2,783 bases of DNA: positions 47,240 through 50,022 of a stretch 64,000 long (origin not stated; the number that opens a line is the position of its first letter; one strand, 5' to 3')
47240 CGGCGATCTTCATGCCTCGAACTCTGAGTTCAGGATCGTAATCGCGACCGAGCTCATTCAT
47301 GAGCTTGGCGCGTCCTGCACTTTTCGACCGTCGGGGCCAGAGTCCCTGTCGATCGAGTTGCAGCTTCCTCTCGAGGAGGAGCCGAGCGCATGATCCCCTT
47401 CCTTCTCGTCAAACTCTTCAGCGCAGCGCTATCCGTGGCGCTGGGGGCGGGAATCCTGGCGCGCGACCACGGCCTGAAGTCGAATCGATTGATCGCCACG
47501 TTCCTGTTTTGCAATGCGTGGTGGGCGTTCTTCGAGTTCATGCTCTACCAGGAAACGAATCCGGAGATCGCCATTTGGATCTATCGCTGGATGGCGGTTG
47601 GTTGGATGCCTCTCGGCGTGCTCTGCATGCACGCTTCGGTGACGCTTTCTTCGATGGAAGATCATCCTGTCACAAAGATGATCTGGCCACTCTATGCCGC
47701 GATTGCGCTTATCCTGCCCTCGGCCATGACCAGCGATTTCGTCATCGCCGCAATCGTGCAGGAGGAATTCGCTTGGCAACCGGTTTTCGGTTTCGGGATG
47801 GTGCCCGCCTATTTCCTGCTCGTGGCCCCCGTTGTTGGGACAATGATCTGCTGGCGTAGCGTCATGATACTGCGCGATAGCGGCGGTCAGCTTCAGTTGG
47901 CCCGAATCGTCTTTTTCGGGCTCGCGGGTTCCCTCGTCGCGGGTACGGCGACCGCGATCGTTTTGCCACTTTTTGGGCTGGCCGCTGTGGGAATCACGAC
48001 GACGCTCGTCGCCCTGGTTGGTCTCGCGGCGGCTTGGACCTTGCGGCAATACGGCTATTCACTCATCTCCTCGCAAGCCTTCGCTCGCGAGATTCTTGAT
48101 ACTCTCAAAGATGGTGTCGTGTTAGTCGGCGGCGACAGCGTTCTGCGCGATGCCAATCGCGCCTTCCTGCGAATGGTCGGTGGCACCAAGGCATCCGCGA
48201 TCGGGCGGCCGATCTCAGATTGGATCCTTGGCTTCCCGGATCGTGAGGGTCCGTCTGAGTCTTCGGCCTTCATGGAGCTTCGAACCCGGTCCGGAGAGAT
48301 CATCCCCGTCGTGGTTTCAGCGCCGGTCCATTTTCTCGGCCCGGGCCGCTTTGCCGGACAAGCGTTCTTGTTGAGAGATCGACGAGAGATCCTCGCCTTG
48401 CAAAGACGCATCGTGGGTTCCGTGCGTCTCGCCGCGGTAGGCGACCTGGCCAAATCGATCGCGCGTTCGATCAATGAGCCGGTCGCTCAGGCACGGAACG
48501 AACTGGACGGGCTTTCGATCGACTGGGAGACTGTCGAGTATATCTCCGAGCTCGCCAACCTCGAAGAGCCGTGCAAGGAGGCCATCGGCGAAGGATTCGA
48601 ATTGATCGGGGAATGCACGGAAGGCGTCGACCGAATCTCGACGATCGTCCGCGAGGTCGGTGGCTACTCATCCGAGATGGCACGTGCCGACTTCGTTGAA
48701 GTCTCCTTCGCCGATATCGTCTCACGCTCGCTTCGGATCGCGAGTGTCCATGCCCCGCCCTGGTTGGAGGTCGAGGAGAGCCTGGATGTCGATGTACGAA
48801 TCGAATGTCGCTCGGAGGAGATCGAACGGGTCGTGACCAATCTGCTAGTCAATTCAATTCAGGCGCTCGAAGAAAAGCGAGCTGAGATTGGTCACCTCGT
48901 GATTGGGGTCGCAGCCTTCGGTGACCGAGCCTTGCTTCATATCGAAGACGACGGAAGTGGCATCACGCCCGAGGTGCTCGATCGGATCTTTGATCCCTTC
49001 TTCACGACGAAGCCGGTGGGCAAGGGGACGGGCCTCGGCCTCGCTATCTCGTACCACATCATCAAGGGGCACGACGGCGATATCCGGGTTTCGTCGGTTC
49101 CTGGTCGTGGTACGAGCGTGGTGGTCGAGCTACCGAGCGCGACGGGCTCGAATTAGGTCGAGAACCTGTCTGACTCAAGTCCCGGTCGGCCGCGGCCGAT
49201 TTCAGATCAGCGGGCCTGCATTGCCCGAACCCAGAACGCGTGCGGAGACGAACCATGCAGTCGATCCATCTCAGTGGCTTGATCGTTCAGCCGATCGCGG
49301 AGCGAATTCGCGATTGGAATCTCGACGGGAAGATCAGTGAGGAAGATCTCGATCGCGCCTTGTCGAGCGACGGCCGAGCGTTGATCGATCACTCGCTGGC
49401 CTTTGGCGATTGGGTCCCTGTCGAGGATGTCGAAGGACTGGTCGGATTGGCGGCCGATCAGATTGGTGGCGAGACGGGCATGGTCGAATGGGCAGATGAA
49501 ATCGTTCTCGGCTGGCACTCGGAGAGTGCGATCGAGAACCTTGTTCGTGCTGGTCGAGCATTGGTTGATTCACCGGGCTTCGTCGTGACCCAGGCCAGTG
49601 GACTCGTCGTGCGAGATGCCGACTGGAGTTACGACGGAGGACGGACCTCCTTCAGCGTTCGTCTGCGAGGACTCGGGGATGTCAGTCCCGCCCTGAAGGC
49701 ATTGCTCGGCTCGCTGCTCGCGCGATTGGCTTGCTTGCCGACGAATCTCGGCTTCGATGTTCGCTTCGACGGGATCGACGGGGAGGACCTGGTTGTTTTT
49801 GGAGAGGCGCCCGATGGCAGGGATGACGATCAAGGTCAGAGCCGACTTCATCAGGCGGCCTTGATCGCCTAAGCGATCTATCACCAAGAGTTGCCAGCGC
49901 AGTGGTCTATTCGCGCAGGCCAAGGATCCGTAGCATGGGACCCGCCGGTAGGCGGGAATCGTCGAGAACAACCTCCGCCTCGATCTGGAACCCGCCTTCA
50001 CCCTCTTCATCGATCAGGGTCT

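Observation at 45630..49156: Tandem paralogous sensor kinases with reciprocal motif loss (His-only plus ATPase-only): candidate obligate trans-phosphorylating heterodimer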

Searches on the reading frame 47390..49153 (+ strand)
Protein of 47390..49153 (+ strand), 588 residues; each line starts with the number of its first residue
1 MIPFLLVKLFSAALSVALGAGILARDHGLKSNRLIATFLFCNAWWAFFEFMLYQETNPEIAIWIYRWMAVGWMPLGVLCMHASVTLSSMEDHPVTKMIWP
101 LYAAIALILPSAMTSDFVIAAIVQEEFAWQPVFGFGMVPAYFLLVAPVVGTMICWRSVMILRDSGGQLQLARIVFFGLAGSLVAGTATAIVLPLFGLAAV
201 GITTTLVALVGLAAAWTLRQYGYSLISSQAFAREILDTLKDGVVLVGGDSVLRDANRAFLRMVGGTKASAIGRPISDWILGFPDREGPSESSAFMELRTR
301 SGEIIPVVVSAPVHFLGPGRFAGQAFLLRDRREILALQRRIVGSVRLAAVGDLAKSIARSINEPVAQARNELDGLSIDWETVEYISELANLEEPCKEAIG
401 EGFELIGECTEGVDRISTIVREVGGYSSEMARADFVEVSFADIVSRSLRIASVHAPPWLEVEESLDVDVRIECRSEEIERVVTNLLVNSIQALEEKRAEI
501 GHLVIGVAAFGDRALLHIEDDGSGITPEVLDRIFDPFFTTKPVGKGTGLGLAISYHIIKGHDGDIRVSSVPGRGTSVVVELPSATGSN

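Call 3: search_protein_families(library=pfam, proteins=[window:47390-49153:+], max_evalue=1)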
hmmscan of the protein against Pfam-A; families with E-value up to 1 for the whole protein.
window:47390-49153:+ (588 aa): 10 families
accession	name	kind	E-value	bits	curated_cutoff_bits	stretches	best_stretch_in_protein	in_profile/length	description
PF02518.31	HATPase_c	-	7.6e-24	84.7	26.4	1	476-583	4-109/111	Histidine kinase-, DNA gyrase B-, and HSP90-like ATPase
PF13188.13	PAS_8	-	0.00014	22.1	21.8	1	233-285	4-53/65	PAS domain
PF16927.11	HisKA_7TM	-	0.00061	20.1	28.6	1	9-222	3-218/224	N-terminal 7TM region of histidine kinase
PF08448.16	PAS_4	-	0.0015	19.2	23.1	1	236-280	1-45/110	PAS fold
PF13426.13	PAS_9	-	0.004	17.8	27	1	241-300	2-58/103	PAS domain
PF00989.32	PAS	-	0.021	15.2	22.6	1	233-279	4-50/113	PAS fold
PF08364.16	IF2_assoc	-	0.049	14.3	24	0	563-580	12-29/39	Bacterial translation initiation factor IF-2 associated region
PF14501.12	HATPase_c_5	-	0.19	12.1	22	1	477-567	5-88/102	GHKL domain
PF13589.12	HATPase_c_3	-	0.23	11.9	25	1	478-534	3-54/137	Histidine kinase-, DNA gyrase B-, and HSP90-like ATPase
PF21475.2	PaaA-like_N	-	0.25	11.3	27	1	554-580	1-26/60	PaaA-like, N-terminal domain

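Call 4: search_protein_families(library=ncbifam, proteins=[window:47390-49153:+], max_evalue=1)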
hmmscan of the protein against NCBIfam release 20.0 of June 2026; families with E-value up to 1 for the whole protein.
window:47390-49153:+ (588 aa): 83 families (the best 25 are shown)
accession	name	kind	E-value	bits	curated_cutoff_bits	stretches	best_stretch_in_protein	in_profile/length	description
NF008468.0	PRK11360.1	equivalog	5.3e-43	147.3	646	1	224-585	262-610/616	two-component system sensor histidine kinase AtoS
NF052574.1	HisKinEspCMyxo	equivalog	1.1e-41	142.9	1200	1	329-585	396-639/785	serine histidine kinase EspC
NF052573.1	HisKinEspAMyxo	equivalog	5.9e-37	127.1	1400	1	237-584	261-612/755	serine histidine kinase EspA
NF038348.1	T2SS_HK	subfamily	1.1e-34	119.8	450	1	403-582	398-572/574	histidine kinase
NF010411.0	PRK13837.1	equivalog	8.1e-33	113.4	647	1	328-585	428-677/828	two-component system VirA-like sensor kinase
NF046020.1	HisKinCckABruc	equivalog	3.8e-28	97.8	1000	2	496-583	620-707/868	cell cycle histidine kinase CckA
NF007688.0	PRK10364.1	equivalog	2e-27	96.1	479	1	335-584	225-452/460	two-component system sensor histidine kinase ZraS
NF047497.1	HK_LIC_12097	equivalog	1.7e-24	86.3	500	1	347-582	147-365/367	LIC_12097 family sensor histidine kinase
NF046026.1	HisKinCckACaul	equivalog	3.8e-24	84.8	1000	1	507-585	456-534/678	cell cycle histidine kinase CckA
NF053867.1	SprKinKinDBac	equivalog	1.7e-23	82.9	775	1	460-584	380-498/500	sporulation kinase KinD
NF047466.1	hybrid_RR_LvrB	exception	9.6e-22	77.7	500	1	335-583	137-376/377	hybrid histidine kinase/response regulator LvrB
NF046044.1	PnpS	equivalog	2.2e-21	76.3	400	1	433-582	240-390/390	two-component system histidine kinase PnpS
TIGR02916.1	PEP_his_kin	equivalog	1.6e-20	73.2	300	1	438-582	543-679/679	XrtA/PEP-CTERM system histidine kinase PrsK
NF041777.1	sens_FixL_Rhizob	equivalog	5.4e-20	71.5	850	2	335-585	247-483/485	sensor protein FixL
NF010076.0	PRK13557.1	subfamily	4.7e-19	68.2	631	1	507-584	318-395/540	histidine kinase famiy protein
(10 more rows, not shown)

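Call 6: search_solved_structures(query=window:47390-49153:+, max_evalue=0.00001, show_alignments=3)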
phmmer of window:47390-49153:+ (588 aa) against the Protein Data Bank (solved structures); distinct sequences matched with E-value up to 0.00001: 40.
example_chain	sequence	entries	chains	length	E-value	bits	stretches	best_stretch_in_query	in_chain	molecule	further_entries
5idm_A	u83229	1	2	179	1.2e-20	77.1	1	507-582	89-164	Cell cycle histidine kinase CckA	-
5idj_A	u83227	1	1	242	2.3e-20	76.2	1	507-582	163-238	Histidine kinase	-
9jfj_A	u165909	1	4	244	6.2e-17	64.8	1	348-582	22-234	Sensor histidine kinase ZraS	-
3d36_A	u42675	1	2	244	2.5e-15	59.6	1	476-585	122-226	Sporulation kinase B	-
8vc9_A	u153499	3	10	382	2.7e-14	56.1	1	404-582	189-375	Leptospira virulence regulator B (LvrB) | histidine kinase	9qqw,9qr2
4gcz_A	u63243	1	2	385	3.6e-14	55.7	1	333-584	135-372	Blue-light photoreceptor, Sensor protein fixL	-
8a7f_A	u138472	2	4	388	3.9e-14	55.6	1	333-584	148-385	Putative Sensory box protein,Sensor protein FixL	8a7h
8a3u_A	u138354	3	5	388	4e-14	55.6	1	333-584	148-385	Putative Sensory box protein,Sensor protein FixL | Putative Sensory box protein,Putative Sensory box protein,Sensor protein FixL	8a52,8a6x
9qjg_A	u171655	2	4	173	8.3e-14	54.5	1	468-582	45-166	histidine kinase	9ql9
8u4x_A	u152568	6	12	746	3.1e-13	52.6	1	457-582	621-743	histidine kinase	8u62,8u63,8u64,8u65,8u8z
3a0r_A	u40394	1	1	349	4.6e-13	52.1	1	406-582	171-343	Sensor protein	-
3sl2_A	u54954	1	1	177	1.7e-12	50.2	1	466-582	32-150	Sensor histidine kinase yycG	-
6paj_A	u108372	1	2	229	3.3e-12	49.2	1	478-583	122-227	Sensor protein SrrB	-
9p6i_A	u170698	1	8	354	3.9e-12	49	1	478-582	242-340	histidine kinase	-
9qq6_A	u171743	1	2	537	1e-10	44.3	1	478-584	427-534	histidine kinase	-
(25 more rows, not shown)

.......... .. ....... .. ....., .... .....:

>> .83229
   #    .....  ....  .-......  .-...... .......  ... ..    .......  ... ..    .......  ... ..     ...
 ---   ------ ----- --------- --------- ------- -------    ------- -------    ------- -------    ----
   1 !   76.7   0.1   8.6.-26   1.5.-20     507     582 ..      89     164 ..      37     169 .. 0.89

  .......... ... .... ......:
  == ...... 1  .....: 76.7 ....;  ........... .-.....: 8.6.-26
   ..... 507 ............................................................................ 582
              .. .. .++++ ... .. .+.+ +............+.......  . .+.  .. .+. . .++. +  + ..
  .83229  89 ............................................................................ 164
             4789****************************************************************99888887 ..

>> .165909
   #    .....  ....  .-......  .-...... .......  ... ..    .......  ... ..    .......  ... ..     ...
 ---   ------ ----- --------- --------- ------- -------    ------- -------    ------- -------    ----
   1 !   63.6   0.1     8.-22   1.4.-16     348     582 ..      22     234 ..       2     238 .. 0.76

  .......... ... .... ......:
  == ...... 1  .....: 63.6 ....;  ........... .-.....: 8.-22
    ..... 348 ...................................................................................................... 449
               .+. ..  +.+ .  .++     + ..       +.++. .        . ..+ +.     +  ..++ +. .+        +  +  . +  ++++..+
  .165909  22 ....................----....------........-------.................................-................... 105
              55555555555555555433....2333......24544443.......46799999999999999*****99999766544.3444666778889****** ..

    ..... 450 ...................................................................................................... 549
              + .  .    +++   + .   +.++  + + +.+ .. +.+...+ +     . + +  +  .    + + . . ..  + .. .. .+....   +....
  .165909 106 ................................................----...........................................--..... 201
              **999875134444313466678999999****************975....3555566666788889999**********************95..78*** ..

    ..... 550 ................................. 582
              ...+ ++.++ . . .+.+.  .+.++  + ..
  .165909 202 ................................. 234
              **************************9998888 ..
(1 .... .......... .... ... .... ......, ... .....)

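Call 10: find_homologous_proteins(query=window:47390-49153:+, max_evalue=0.00001)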
Query window:47390-49153:+ (588 aa): 223 proteins with E <= 0.00001 among 8000 candidates; the best 120 are listed.
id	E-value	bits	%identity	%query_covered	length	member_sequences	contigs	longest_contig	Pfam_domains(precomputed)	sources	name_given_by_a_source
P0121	0.0e+0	1297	100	100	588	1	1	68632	PF02518.32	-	-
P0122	0.0e+0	1086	82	100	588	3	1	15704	PF13188.14,PF02518.32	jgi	jgi:signal transduction histidine kinase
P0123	0.0e+0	1042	79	100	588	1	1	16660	PF13188.14,PF02518.32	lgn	-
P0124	1.9e-293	993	76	100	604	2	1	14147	PF13188.14,PF02518.32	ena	-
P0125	5.1e-256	869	68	99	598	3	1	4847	PF13188.14,PF02518.32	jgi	jgi:PAS domain S-box-containing protein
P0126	1.3e-255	868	67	100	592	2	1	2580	PF13188.14,PF02518.32,PF00989.32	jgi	-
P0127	1.8e-253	861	66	99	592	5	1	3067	PF13188.14,PF02518.32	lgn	-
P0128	2.0e-252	857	66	100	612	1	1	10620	PF13188.14,PF02518.32,PF16927.12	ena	-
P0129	4.7e-251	853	67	100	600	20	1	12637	PF13188.14,PF02518.32,PF00989.32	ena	-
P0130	3.1e-246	837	66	99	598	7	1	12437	PF13188.14,PF02518.32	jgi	jgi:signal transduction histidine kinase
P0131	9.0e-246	835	66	98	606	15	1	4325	PF13188.14,PF02518.32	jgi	jgi:signal transduction histidine kinase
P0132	1.7e-245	834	65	99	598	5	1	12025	PF13188.14,PF02518.32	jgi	-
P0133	2.8e-245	834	64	98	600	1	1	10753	PF02518.32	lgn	-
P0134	3.8e-244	830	65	98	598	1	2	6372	PF13188.14,PF02518.32,PF00989.32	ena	-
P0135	1.4e-243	828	66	99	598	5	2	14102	PF13188.14,PF02518.32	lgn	-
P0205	1.5e-96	343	37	99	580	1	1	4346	PF02518.32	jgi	jgi:signal transduction histidine kinase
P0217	8.5e-83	297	32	99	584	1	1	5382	PF13188.14,PF08448.17,PF02518.32,PF16927.12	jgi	jgi:signal transduction histidine kinase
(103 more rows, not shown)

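Call 49: find_encoding_contigs(protein=P0205, flank=5000, max_places=2)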
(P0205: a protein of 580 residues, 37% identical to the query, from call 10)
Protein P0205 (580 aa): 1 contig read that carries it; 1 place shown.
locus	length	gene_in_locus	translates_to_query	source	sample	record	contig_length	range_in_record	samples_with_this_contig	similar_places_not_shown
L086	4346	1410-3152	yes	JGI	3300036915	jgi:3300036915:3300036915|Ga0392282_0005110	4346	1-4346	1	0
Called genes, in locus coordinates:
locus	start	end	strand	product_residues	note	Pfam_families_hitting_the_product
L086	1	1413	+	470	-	?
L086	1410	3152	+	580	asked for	PF02518:HATPase_c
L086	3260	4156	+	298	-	PF13714:PEP_mutase, PF00463:ICL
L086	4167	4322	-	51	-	-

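Call 50: find_encoding_contigs(protein=P0217, flank=5000, max_places=2)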
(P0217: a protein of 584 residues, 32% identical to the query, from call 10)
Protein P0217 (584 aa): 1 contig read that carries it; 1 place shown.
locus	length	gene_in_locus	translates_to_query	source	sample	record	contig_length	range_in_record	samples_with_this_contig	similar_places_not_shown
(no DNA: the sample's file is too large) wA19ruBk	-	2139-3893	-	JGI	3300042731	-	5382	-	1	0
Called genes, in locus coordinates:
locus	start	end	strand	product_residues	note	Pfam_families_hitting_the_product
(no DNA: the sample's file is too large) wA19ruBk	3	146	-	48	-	?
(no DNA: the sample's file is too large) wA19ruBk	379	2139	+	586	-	PF00989:PAS (weak), PF08448:PAS_4 (weak), PF00512:HisKA (weak), PF02518:HATPase_c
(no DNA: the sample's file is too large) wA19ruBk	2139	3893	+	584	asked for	PF16927:HisKA_7TM, PF13188:PAS_8 (faint), PF08448:PAS_4 (weak), PF02518:HATPase_c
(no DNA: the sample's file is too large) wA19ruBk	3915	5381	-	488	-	PF04389:Peptidase_M28 (weak), PF01546:Peptidase_M20, PF07687:M20_dimer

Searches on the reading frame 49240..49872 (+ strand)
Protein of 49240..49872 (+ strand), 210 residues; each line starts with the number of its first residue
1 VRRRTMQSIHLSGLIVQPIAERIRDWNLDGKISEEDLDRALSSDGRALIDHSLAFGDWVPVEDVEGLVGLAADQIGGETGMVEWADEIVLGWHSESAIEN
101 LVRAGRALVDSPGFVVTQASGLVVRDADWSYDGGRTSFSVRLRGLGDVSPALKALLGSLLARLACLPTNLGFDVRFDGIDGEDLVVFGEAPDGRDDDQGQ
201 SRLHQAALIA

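Call 16: search_protein_families(library=pfam, proteins=[window:49240-49872:+], max_evalue=0.001)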
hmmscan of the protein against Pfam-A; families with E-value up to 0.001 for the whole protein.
window:49240-49872:+ (210 aa): 0 families

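Call 44: search_protein_families(library=ncbifam, proteins=[window:49240-49872:+], max_evalue=1)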
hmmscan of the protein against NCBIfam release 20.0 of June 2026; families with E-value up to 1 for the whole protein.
window:49240-49872:+ (210 aa): 0 families

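Call 65: find_homologous_proteins(query=window:49255-49869:+, max_evalue=0.001)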
Query window:49255-49869:+ (205 aa): 87 proteins with E <= 0.001 among 2644 candidates.
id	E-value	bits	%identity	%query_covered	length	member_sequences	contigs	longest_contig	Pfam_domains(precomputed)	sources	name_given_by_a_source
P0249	7.2e-128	442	100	100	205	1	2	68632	-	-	-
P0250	7.0e-127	439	100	100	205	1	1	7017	-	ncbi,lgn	-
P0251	2.2e-113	395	89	100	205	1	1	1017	-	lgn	-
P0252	1.8e-107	376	84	100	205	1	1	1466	-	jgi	-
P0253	3.8e-106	371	82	100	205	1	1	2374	-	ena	-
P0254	1.3e-104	366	83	100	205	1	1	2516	-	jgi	jgi:hypothetical protein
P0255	3.7e-103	362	81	100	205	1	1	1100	-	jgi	jgi:hypothetical protein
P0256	4.5e-103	361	81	100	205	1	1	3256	-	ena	-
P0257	6.6e-103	361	80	100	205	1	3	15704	-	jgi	jgi:hypothetical protein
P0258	8.9e-102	357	81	100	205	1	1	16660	-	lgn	-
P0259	3.9e-95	335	77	100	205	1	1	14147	-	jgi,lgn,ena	-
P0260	1.7e-92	327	74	100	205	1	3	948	-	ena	-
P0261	2.3e-90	320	72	100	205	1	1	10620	-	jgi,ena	-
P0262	7.1e-88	312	71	100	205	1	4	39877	-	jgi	jgi:hypothetical protein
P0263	4.4e-87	309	70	100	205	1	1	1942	-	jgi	jgi:hypothetical protein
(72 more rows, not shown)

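Call 72: predict_structure(alignment_id=A3)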
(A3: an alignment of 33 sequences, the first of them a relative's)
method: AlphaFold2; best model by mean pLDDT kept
length: 205 residues; sequences in the alignment: 33
mean_pLDDT: 89.1   pTM: 0.86
mean pLDDT of the five models: 89.1, 88.5, 87.8, 87.6, 87.1
residues with pLDDT >= 90: 153; 70-90: 30; 50-70: 19; < 50: 3
segments of 3 or more residues with pLDDT < 50: none
pLDDT, mean of each block of 10 residues (from residue 1): 88 97 96 95 92 95 97 97 92 91 87 94 86 93 96 96 82 94 80 53 51
secondary structure, 60 per line:
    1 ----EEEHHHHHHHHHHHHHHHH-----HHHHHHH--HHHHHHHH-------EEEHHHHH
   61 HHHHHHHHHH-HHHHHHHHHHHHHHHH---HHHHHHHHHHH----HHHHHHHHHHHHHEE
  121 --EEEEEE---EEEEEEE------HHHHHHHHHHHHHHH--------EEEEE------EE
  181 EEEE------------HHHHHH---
elements in order: E5-7 H8-23 H29-35 H38-45 E53-55 H56-70 H72-87 H91-101 H106-118 E123-128 E132-138 H145-159 E168-172 E179-184 H197-202

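Call 76: fold_search(model_id=the predicted structure, library=pdb)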
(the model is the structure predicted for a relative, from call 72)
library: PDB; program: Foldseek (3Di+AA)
matches with E <= 10: 412; with E <= 0.001: 2
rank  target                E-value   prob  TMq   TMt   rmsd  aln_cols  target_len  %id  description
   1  6bde                  2.5e-04  1.00  0.57  0.62   4.8       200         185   11  Crystal structure of Fe(II) unliganded H-NOX protein mutant A71G from K. algicida (released 2018-05-30)
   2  9dd4_A                9.3e-04  1.00  0.31  0.46   8.2       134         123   10  Crystal Structure of Designed facilitated dissociation target LHD101An1: LHD101A with an N-terminal extension (released 2025-08-20)
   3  9dcz_B                1.1e-03  1.00  0.30  0.45   8.0       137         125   11  Designed allosteric facilitated dissociation switch AS1 in complex state TH with methylated lysines, crystal #1 (released 2025-08-20)
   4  9olq_N                1.8e-03  1.00  0.29  0.46  11.9       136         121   11  Designed allosteric facilitated dissociation switch AS1_K46L_E50W_K172W_E173Y in complex state THE (released 2025-08-20)
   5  7mwr_A                2.1e-03  0.97  0.25  0.25  15.1       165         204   13  Structure of De Novo designed beta sheet heterodimer LHD101A53/B4 (released 2022-01-19)
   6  6jt0_B                2.3e-03  1.00  0.53  0.23   6.8       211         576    9  Structure of human soluble guanylate cyclase in the unliganded state (released 2019-08-28)
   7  3tf0_A                2.3e-03  1.00  0.50  0.54   5.3       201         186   11  Crystal structure of an H-NOX protein from T. tengcongensis (released 2011-11-09)
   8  7mwr_B                2.3e-03  0.90  0.26  0.22  16.6       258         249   14  Structure of De Novo designed beta sheet heterodimer LHD101A53/B4 (released 2022-01-19)
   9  6cww_A                2.4e-03  1.00  0.52  0.56   5.4       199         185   12  Cs H-NOX mutant with unnatural amino acid 4-cyano-L-phenylalanine at site 5 (released 2018-05-16)
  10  8hbe_B                2.6e-03  1.00  0.54  0.23   6.2       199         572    8  Structure of human soluble guanylate cyclase in the inactive state at 3.1 angstrom (released 2023-04-19)
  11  9dd0_D                2.9e-03  0.99  0.28  0.43  11.6       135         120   11  Designed allosteric facilitated dissociation switch AS1 in complex state TH with methylated lysines, crystal #2 (released 2025-08-20)
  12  9dd0_B                2.9e-03  0.99  0.28  0.43  11.4       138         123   11  Designed allosteric facilitated dissociation switch AS1 in complex state TH with methylated lysines, crystal #2 (released 2025-08-20)
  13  3m0b                  3.1e-03  1.00  0.53  0.58   5.4       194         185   12  Ru-Porphyrin Protein Scaffolds for Sensing O2 (released 2010-04-14)
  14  3sj5_B                3.2e-03  1.00  0.53  0.58   5.4       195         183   12  I5F Mutant Structure of T. Tengcongensis H-NOX (released 2011-07-20)
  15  9dcz_D                3.2e-03  0.99  0.30  0.45   9.3       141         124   11  Designed allosteric facilitated dissociation switch AS1 in complex state TH with methylated lysines, crystal #1 (released 2025-08-20)
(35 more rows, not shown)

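Call 78: search_protein_families(library=pfam, alignment_id=A3, max_evalue=10)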
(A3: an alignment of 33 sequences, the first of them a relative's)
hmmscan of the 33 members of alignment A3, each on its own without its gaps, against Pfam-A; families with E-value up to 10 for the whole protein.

A. member 1, P0249 (205 aa): 0 families

B. families by the number of members that match (of 33 scanned): 4 families
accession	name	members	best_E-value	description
PF21793.2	DUF6877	2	0.2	Family of unknown function (DUF6877)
PF07030.17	Phage_Mu_Gp36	1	0.18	Bacteriophage Mu, Gp36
PF11569.14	Homez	1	0.22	Homeodomain leucine-zipper encoding, Homez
PF20317.4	HTH_60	1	0.32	Helix-turn-helix domain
